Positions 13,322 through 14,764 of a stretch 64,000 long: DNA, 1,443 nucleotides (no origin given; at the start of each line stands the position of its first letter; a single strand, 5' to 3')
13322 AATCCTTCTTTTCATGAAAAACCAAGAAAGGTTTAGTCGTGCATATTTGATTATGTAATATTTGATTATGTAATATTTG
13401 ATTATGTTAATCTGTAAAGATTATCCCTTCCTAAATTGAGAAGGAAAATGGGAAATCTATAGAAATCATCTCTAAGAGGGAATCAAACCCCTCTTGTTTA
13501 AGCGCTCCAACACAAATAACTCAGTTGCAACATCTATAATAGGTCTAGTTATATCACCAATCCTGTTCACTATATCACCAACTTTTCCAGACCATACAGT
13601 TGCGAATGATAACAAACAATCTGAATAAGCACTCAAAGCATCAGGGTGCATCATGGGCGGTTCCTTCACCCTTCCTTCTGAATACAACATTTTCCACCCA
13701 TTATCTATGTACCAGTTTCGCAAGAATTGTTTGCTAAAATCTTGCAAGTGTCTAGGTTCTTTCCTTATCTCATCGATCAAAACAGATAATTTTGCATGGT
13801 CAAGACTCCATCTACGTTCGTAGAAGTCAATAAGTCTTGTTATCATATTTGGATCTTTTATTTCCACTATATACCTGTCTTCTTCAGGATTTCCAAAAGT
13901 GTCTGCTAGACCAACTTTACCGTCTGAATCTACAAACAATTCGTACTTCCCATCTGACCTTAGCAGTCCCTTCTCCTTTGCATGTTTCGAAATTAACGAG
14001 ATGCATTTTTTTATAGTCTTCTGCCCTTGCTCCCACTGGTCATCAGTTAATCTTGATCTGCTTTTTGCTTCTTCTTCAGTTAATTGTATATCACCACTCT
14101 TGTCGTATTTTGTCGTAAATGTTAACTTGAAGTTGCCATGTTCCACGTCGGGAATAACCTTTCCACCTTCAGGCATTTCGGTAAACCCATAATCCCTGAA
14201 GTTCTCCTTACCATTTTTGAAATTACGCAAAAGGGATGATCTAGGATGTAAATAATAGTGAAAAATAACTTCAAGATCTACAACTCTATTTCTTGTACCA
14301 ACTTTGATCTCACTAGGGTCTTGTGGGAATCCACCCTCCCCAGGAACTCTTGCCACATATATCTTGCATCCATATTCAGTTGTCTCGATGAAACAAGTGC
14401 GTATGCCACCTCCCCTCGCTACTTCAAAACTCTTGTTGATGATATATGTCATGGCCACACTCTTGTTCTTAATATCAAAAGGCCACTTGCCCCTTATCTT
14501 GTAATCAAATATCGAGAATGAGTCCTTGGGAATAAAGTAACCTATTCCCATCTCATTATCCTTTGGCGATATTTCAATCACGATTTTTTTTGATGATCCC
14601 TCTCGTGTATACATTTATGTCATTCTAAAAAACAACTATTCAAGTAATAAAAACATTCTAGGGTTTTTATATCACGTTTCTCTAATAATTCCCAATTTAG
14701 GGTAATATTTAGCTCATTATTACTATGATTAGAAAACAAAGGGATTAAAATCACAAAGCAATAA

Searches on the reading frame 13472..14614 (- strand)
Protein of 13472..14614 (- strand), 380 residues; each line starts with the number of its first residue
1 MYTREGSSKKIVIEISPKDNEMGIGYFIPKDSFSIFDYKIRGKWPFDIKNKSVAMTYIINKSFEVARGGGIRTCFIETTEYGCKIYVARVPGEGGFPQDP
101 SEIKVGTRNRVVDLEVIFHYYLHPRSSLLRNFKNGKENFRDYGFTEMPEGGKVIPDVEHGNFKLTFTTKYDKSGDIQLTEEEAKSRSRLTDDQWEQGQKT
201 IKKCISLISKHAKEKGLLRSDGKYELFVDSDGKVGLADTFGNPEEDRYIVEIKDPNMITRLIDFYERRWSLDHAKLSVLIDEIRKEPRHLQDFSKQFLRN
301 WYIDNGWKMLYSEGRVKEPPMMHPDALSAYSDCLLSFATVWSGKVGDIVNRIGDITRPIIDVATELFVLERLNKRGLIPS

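Call 29: search_protein_families(library=pfam, proteins=[window:13472-14614:-])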
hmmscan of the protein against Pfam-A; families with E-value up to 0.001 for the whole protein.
window:13472-14614:- (380 aa): 1 family
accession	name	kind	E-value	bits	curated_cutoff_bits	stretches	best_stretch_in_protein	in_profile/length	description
PF01259.24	SAICAR_synt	-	2.8e-13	50.6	20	1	27-249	21-197/233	SAICAR synthetase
